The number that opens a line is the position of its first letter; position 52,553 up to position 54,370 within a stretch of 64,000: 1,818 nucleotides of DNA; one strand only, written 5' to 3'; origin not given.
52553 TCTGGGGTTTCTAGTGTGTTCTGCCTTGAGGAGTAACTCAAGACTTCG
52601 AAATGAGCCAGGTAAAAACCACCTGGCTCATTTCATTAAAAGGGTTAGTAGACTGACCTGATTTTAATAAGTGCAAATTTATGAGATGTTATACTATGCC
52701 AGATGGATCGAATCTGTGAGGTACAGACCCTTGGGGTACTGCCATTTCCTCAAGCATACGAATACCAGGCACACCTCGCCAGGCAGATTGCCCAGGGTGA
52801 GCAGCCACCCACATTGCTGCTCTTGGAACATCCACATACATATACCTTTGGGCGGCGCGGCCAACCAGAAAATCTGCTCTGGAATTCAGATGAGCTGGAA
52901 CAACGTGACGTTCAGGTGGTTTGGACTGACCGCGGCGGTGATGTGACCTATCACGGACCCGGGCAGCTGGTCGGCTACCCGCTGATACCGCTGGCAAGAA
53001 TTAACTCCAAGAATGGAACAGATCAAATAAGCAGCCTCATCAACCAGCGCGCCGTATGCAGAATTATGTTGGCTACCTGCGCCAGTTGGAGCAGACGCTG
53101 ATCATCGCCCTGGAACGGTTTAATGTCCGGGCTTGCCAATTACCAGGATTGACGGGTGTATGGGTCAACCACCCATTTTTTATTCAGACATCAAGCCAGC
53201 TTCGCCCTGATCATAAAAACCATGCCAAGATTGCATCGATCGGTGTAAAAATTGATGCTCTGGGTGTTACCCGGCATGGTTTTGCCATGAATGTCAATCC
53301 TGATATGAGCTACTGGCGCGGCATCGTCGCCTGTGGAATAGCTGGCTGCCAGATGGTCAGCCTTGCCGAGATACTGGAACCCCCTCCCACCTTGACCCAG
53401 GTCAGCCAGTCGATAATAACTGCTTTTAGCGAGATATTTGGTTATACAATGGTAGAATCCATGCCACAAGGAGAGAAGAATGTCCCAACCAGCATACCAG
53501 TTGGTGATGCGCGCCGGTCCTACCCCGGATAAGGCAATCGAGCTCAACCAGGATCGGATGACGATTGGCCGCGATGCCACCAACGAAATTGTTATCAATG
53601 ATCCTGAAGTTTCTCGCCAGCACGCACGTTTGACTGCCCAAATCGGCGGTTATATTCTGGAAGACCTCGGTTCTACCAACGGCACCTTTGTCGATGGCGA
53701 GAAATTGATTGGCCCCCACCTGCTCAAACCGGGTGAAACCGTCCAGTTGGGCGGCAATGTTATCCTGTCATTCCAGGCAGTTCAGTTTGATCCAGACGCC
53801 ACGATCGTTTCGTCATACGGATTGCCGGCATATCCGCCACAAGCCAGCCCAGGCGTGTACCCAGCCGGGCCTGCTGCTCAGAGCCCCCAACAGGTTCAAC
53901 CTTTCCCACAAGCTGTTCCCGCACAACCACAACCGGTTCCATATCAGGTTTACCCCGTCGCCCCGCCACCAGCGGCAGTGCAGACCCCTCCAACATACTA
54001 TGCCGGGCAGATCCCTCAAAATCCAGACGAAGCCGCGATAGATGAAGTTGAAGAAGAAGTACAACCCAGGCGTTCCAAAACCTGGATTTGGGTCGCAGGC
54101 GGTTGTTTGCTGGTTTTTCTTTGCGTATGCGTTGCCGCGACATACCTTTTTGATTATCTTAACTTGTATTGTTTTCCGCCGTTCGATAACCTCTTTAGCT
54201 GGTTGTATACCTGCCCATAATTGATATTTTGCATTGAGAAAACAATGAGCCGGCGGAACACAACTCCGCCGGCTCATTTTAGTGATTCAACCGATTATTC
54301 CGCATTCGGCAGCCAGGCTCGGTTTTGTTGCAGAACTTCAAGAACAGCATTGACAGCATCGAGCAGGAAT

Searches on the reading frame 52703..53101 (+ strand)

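Call 69: search_protein_families(library=pfam, max_evalue=0.01, proteins=[window:52703-53101:+])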
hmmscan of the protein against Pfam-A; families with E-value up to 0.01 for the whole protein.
window:52703-53101:+ (132 aa): 1 family
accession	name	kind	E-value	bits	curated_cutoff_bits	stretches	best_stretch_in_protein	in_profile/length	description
PF21948.1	LplA-B_cat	-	1.5e-23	84.3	27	1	18-113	5-100/200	Lipoyl protein ligase A/B catalytic domain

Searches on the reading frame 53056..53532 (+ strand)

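Call 44: search_protein_families(library=pfam, max_evalue=0.001, proteins=[window:53056-53532:+])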
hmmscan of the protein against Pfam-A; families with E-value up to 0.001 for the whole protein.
window:53056-53532:+ (158 aa): 1 family
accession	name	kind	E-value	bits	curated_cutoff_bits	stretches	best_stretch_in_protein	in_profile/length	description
PF21948.1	LplA-B_cat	-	4.2e-13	50.2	27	1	5-124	90-199/200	Lipoyl protein ligase A/B catalytic domain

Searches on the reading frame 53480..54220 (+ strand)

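Call 44: search_protein_families(library=pfam, max_evalue=0.001, proteins=[window:53480-54220:+])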
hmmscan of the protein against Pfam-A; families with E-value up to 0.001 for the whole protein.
window:53480-54220:+ (246 aa): 2 families
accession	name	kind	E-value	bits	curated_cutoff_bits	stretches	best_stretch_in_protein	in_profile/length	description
PF00498.31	FHA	-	5.3e-21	75.3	20.7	1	28-91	2-67/67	FHA domain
PF16697.10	Yop-YscD_cpl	-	4.8e-16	59.2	33.2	1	13-98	5-90/94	Inner membrane component of T3SS, cytoplasmic domain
